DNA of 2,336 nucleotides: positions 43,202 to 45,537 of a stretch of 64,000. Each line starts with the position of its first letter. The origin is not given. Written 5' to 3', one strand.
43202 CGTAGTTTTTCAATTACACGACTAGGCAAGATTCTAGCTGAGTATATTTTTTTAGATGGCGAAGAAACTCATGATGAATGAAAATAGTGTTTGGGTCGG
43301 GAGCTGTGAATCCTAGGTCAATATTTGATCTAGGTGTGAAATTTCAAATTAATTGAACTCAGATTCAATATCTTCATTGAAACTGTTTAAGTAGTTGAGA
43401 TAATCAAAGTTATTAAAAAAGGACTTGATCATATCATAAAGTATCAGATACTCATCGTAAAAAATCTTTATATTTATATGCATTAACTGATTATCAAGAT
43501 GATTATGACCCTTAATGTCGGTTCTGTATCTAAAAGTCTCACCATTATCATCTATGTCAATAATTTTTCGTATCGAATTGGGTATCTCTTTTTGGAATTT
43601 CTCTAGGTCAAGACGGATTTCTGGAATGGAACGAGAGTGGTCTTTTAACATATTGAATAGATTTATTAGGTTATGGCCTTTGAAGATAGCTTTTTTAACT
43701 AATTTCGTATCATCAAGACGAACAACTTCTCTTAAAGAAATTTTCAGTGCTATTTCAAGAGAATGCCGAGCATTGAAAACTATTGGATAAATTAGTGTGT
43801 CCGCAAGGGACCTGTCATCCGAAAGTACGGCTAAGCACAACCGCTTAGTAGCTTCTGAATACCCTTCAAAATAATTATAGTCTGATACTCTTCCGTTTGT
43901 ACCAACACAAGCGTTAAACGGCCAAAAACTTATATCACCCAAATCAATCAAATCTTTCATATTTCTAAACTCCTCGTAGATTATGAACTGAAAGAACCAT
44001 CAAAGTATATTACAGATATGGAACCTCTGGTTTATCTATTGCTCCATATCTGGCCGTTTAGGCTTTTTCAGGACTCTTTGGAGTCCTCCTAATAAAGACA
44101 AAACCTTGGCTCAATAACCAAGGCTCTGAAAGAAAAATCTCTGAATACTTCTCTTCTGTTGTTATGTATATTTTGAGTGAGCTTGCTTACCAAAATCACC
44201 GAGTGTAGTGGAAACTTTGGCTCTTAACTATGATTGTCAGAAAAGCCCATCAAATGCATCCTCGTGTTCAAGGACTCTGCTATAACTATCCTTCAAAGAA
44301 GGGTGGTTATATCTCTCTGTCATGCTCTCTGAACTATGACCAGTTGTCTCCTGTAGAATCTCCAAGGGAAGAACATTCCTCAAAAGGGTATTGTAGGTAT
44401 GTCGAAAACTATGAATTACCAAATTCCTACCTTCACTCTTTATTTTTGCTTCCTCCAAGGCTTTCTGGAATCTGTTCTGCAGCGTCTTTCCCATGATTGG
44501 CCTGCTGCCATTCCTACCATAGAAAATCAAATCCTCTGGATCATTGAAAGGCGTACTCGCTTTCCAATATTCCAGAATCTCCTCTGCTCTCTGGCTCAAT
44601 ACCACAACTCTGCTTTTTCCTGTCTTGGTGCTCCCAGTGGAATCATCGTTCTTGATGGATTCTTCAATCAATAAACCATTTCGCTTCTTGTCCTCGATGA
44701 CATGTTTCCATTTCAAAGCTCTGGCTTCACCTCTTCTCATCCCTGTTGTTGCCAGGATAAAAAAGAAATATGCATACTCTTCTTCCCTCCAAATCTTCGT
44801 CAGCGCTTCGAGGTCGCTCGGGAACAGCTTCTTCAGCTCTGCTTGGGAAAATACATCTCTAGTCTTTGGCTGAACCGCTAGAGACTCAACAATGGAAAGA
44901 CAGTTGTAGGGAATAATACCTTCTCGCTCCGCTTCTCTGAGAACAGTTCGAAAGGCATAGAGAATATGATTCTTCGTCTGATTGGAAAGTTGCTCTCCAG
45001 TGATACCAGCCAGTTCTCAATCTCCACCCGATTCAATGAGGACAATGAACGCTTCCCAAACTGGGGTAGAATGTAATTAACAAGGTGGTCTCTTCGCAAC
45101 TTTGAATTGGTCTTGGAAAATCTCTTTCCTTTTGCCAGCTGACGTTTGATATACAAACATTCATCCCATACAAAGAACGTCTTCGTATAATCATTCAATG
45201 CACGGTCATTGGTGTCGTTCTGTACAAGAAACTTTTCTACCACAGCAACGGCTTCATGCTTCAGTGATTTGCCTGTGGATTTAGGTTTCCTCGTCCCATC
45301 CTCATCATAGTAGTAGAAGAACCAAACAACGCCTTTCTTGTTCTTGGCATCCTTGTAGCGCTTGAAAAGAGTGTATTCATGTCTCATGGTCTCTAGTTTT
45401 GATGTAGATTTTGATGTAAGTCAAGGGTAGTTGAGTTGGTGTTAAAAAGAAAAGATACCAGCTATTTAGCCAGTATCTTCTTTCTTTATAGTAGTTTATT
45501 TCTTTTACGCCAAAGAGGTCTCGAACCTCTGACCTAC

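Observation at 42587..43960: The islet's only cargo is a convergent pair of AT-rich orphan genes: candidate undescribed defence or abortive-infection module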

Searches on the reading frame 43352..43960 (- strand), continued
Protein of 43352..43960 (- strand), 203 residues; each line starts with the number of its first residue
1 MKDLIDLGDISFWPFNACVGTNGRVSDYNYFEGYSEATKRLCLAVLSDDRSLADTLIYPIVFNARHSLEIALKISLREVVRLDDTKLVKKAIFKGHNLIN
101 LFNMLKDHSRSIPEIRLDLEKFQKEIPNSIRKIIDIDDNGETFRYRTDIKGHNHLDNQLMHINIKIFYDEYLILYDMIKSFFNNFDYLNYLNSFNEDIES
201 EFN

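Call 49: fold_search(model_id=the predicted structure, library=viral)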
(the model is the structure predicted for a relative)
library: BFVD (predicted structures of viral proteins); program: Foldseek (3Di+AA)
matches with E <= 10: 160; with E <= 0.001: 0
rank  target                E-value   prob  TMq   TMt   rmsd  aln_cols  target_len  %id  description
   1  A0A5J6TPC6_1          3.0e-01  0.60  0.28  0.07  16.1       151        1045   14  (no name in the UniProt tables at hand)
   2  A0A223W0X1            4.5e-01  0.69  0.37  0.45   9.6       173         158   13  Uncharacterized protein [Agrobacterium phage Atu_ph08]
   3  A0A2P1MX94            6.0e-01  0.35  0.29  0.32  12.3       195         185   16  Uncharacterized protein [Escherichia phage myPSH2311]
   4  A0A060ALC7            7.3e-01  0.07  0.16  0.14  21.5       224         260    9  Uncharacterized protein [Listeria phage LMSP-25]
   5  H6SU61                9.3e-01  0.08  0.14  0.21  15.9       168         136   15  DUF1216 domain-containing protein [Campylobacter virus IBB35]
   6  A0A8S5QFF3            1.2e+00  0.47  0.37  0.48   6.3       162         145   20  HEPN domain-containing protein [Siphoviridae sp. ct73D3]
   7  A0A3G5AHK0            1.2e+00  0.28  0.31  0.07  21.4       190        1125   12  Sensory box sensor histidine kinase/response regulator [Sylvanvirus sp.]
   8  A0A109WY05            1.7e+00  0.33  0.27  0.42   9.0       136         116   15  (no name in the UniProt tables at hand)
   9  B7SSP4                1.7e+00  0.20  0.30  0.41   8.4       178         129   11  P17 protein [Bacillus phage Nf]
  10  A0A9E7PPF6            1.8e+00  0.38  0.37  0.17  10.7       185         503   11  Uncharacterized protein [Largemouth bass virus]
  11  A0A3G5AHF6            1.8e+00  0.10  0.25  0.09  29.7       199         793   10  histidine kinase [Sylvanvirus sp.]
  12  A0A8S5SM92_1          1.8e+00  0.12  0.23  0.05  21.8       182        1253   13  Minor structural protein putative tail fiber [Myoviridae sp. ctPoO4]
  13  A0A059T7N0            1.8e+00  0.09  0.24  0.07  16.0       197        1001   12  Tail tape measure protein [Listeria phage LP-114]
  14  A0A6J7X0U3            1.8e+00  0.08  0.20  0.22  23.6       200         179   13  Uncharacterized protein [uncultured Caudovirales phage]
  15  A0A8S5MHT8            1.9e+00  0.05  0.16  0.13  39.5       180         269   10  Internal virion protein [Siphoviridae sp. ctvyM23]
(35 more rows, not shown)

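Call 50: search_solved_structures(query=A3, max_evalue=10, show_alignments=2)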
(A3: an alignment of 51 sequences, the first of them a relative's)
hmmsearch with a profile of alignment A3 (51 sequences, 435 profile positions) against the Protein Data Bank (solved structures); distinct sequences matched with E-value up to 10: 1.
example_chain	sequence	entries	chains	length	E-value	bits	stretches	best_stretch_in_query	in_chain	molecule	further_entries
2ix2_C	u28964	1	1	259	0.0081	18.3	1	158-235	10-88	DNA POLYMERASE SLIDING CLAMP A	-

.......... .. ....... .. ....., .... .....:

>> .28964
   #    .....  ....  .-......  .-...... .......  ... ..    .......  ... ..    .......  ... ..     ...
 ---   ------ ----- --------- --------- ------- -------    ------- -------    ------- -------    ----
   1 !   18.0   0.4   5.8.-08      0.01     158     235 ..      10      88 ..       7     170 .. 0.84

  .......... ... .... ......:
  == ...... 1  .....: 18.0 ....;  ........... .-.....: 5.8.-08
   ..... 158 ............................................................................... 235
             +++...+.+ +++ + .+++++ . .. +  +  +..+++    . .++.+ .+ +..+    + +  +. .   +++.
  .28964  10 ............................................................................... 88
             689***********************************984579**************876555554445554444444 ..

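Call 52: search_dna_similar(query=window:43352-43960:-, collection=phages, mode=protein, max_evalue=0.001, max_rows=20)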
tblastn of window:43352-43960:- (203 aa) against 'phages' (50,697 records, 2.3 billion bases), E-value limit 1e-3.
No match.

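Call 55: search_dna_similar(query=P0083, collection=phages, mode=protein, max_evalue=0.001, max_rows=20)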
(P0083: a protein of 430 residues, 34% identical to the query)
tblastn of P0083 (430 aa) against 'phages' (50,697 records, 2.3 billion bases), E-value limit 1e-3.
No match.

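Call 57: find_encoding_contigs(protein=P0083, flank=8000, max_places=5)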
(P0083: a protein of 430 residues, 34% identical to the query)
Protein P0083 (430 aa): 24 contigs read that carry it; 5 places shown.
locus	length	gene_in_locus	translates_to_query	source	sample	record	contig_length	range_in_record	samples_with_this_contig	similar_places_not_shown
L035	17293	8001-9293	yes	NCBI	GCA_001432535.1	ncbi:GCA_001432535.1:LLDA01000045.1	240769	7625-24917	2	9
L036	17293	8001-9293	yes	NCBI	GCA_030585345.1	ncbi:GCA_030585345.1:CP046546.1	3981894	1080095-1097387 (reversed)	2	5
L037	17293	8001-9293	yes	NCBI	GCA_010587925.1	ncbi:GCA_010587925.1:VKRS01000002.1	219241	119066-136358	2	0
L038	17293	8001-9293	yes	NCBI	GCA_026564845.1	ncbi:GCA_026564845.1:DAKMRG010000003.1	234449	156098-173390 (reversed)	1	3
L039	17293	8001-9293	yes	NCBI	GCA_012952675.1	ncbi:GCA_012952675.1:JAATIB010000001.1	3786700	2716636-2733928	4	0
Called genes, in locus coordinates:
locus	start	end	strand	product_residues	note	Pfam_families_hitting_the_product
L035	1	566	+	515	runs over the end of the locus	-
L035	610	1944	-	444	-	PF00291:PALP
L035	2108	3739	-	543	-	PF01384:PHO4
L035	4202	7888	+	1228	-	PF02574:S-methyl_trans, PF00809:Pterin_bind, PF02607:B12-binding_2, PF02310:B12-binding, PF02965:Met_synt_B12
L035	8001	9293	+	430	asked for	-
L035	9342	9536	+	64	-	-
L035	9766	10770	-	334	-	PF02779:Transket_pyr, PF02780:Transketolase_C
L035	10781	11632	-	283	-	PF00456:Transketolase_N, PF00676:E1_dh (weak)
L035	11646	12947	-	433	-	PF07690:MFS_1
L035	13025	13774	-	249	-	PF00106:adh_short, PF08659:KR, PF13561:adh_short_C2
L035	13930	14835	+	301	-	PF00126:HTH_1, PF03466:LysR_substrate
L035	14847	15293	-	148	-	-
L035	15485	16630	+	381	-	PF01263:Aldose_epim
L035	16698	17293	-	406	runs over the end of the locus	PF03137:OATP (faint), PF07690:MFS_1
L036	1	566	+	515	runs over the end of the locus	-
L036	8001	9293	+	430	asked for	-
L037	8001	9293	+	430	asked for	-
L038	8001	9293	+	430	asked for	-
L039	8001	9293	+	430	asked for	-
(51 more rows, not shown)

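Call 58: find_encoding_contigs(protein=P0040, flank=8000, max_places=2)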
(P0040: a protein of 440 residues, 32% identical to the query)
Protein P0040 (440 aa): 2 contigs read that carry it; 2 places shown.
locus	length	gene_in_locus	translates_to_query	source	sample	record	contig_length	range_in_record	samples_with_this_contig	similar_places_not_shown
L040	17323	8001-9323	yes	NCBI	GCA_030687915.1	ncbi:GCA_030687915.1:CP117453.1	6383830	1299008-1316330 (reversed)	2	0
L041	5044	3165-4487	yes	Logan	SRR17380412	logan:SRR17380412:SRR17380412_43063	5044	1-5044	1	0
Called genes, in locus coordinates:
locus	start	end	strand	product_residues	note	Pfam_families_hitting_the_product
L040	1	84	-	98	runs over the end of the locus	PF10109:Phage_TAC_7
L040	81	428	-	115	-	PF10618:Tail_tube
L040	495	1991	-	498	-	PF04984:Phage_sheath_1, PF17482:Phage_sheath_1C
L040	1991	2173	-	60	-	PF10948:DUF2635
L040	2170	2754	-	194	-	PF23840:Phage_tail_terminator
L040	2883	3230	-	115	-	PF16085:Phage_holin_3_5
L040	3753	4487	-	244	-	PF12802:MarR_2 (faint), PF13560:HTH_31 (weak), PF01381:HTH_3, PF13443:HTH_26, PF00717:Peptidase_S24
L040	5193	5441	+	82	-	-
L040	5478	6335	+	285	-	-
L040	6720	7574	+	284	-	-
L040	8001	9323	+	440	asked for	-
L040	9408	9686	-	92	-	-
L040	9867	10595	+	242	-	-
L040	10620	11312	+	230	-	PF02586:SRAP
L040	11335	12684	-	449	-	PF07719:TPR_2 (faint), PF13181:TPR_8 (faint), PF13424:TPR_12 (faint), PF13428:TPR_14 (faint), PF14559:TPR_19 (faint), PF17874:TPR_MalT (weak), PF25058:ARM_TT21 (faint), PF00515:TPR_1 (faint)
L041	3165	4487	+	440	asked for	-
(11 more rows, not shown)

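Call 75: search_protein_families(library=pfam, proteins=[L006:3107-4078:-], max_evalue=1)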
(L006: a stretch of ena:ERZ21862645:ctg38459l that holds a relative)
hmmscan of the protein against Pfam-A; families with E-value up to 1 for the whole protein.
L006:3107-4078:- (323 aa): 1 family
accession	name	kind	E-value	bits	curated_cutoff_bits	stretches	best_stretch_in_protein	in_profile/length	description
PF10987.13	DUF2806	-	3.6e-34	118.9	24.5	2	82-186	1-103/221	Protein of unknown function (DUF2806)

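Call 92: search_protein_families(library=pfam, alignment_id=A3, max_evalue=0.05)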
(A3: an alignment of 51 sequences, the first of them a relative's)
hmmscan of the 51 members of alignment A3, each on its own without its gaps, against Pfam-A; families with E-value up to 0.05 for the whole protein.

A. member 1, P0010 (203 aa): 1 family
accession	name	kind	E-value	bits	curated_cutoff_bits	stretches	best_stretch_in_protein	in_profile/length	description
PF24048.1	LRR_NXF1-5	-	0.011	15.8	30.5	0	33-103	8-77/142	NXF1/2/3/5 leucine-rich repeat domain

B. families by the number of members that match (of 51 scanned): 14 families
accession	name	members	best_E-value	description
PF19068.5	DUF5764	6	3.7e-05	Family of unknown function (DUF5764)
PF03273.18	Baculo_gp64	2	0.0065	Baculovirus gp64 envelope glycoprotein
PF20890.2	Dbr1_C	2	0.024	Dbr1, C-terminal domain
PF00743.25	FMO-like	1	0.00023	Flavin-binding monooxygenase-like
PF12983.12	DUF3867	1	0.005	Protein of unknown function (DUF3867)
PF07028.16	DUF1319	1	0.0059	Protein of unknown function (DUF1319)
PF09639.16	YjcQ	1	0.0078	YjcQ protein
PF24048.1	LRR_NXF1-5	1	0.011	NXF1/2/3/5 leucine-rich repeat domain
PF11166.13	DUF2951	1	0.012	Protein of unknown function (DUF2951)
PF05168.19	HEPN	1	0.02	HEPN domain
PF18300.7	DUF5604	1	0.022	Domain of unknown function (DUF5604)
PF20211.3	DUF6571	1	0.023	Family of unknown function (DUF6571)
PF24058.1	DUF7359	1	0.034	Domain of unknown function (DUF7359)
PF07488.18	Glyco_hydro_67M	1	0.041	Glycosyl hydrolase family 67 middle domain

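Call 93: search_protein_families(library=padloc, alignment_id=A3, max_evalue=0.05)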
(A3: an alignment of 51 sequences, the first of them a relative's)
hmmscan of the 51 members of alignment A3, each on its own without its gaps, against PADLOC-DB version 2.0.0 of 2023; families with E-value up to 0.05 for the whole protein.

A. member 1, P0010 (203 aa): 0 families

B. families by the number of members that match (of 51 scanned): 9 families
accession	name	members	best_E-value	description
PDLC04965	PDC-S23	1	5.6e-06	-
PDLC04964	PDC-S23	1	0.00041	-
PDLC04963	PDC-S23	1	0.0014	-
PDLC00263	LmuB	1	0.0019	AAA ATPase domain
PDLC04475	PDC-M16A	1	0.0023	-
PDLC03703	HEase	1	0.023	homing endonuclease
PDLC02650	DrmMII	1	0.044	DrmMII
PDLC01067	Mvol_0529-fam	1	0.044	DNA binding C-ter.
PDLC03284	MTase_II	1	0.048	Type II methyltransferase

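Call 111: find_encoding_contigs(protein=P0022, flank=6000, max_places=3)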
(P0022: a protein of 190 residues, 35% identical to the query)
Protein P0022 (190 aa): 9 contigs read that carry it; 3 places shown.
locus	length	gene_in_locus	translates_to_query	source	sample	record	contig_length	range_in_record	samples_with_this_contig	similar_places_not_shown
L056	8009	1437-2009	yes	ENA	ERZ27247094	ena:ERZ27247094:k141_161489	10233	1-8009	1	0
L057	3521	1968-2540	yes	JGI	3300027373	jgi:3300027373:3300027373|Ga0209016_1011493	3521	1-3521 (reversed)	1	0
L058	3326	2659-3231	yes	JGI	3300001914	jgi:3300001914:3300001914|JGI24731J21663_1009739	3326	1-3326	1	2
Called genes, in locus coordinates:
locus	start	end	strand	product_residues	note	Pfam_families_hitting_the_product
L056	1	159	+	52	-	?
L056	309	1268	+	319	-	PF16872:putAbiC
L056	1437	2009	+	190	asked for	-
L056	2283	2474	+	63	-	PF09957:VapB_antitoxin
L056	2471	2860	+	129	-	PF01850:PIN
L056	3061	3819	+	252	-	-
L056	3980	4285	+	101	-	-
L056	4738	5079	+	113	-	PF11225:DUF3024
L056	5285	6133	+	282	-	-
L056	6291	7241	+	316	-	-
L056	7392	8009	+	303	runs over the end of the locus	PF18863:AbiJ_NTD4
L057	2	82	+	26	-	?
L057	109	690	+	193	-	PF13238:AAA_18 (weak)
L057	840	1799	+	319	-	PF16872:putAbiC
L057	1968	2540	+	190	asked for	-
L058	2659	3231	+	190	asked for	-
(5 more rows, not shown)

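Call 112: find_encoding_contigs(protein=P0012, flank=6000, max_places=2)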
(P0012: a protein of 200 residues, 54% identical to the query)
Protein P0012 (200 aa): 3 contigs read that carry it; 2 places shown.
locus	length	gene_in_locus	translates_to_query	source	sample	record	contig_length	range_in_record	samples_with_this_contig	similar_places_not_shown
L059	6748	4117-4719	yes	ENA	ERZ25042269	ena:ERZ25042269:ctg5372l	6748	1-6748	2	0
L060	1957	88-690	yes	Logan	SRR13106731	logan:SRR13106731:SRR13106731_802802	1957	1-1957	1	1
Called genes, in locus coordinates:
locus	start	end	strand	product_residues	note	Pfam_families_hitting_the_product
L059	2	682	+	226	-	?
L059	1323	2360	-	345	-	PF13271:DUF4062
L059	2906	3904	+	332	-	PF00589:Phage_integrase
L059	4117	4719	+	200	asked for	-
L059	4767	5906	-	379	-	PF00069:Pkinase, PF07714:PK_Tyr_Ser-Thr, PF03109:ABC1 (weak)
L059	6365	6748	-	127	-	?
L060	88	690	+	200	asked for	-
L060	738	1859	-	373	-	PF00069:Pkinase, PF07714:PK_Tyr_Ser-Thr, PF03109:ABC1 (weak)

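Call 123: find_related_loci(query=A2, collection=metagenome_contigs, flank=5000)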
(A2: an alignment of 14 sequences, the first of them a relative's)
Query A2 (203 aa) in metagenome_contigs; peptide patterns used: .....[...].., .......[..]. (x = any residue, [..] = any of these).
503 stretches matched a pattern; 241 encode a relative of the query (tblastn E <= 1e-3); the best 80 are kept; 80 distinct loci.
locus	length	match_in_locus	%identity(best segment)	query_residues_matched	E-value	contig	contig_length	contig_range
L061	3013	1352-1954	71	1-200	6e-90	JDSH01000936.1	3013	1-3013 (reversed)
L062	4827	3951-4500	68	1-182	1e-50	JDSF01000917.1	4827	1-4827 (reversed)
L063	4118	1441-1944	36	15-191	3e-24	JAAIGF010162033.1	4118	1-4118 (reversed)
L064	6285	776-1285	35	15-188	3e-22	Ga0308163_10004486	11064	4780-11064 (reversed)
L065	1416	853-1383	33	15-190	3e-21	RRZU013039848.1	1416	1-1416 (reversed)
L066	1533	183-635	34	13-164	3e-21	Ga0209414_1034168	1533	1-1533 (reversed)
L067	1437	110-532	37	13-155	6e-21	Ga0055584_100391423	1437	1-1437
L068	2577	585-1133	30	8-188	7e-21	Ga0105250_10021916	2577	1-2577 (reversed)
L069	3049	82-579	33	14-180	9e-21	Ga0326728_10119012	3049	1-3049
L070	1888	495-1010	32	13-194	1e-20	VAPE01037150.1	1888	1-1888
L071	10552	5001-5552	29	8-188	2e-20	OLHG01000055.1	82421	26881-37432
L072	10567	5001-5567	29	8-203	2e-20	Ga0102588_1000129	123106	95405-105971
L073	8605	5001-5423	36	15-158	2e-20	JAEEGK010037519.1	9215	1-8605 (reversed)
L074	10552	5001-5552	27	8-188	2e-20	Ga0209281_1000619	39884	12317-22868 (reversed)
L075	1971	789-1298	32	15-185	2e-20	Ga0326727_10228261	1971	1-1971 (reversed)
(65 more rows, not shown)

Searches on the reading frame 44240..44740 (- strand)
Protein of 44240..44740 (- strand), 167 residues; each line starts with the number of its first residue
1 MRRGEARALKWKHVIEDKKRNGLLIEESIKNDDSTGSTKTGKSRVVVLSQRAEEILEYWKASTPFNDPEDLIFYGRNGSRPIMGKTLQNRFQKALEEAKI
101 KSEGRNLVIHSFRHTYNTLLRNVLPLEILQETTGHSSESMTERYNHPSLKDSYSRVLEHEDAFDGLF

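Call 6: search_protein_families(library=pfam, proteins=[window:44240-44740:-], max_evalue=1)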
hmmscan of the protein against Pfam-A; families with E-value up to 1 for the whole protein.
window:44240-44740:- (167 aa): 2 families
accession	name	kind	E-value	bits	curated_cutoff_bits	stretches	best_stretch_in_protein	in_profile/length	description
PF00589.27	Phage_integrase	-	3e-22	79.7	27.1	1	1-148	36-169/172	Phage integrase family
PF08491.16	SE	-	0.13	11.7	20.1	1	55-103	69-117/276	Squalene epoxidase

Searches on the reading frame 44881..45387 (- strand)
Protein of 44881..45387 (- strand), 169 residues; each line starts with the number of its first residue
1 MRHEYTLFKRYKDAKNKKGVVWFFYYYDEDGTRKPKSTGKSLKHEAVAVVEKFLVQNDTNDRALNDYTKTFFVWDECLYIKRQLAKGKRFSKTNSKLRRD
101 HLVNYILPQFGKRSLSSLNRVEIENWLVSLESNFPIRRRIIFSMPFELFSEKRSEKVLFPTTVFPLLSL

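Call 6: search_protein_families(library=pfam, proteins=[window:44881-45387:-], max_evalue=1)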
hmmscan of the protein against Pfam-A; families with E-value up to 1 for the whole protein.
window:44881-45387:- (169 aa): 1 family
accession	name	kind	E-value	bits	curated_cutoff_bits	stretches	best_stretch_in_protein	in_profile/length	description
PF14659.12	Phage_int_SAM_3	-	0.0029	18.2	22.6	1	95-127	21-54/58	Phage integrase, N-terminal SAM-like domain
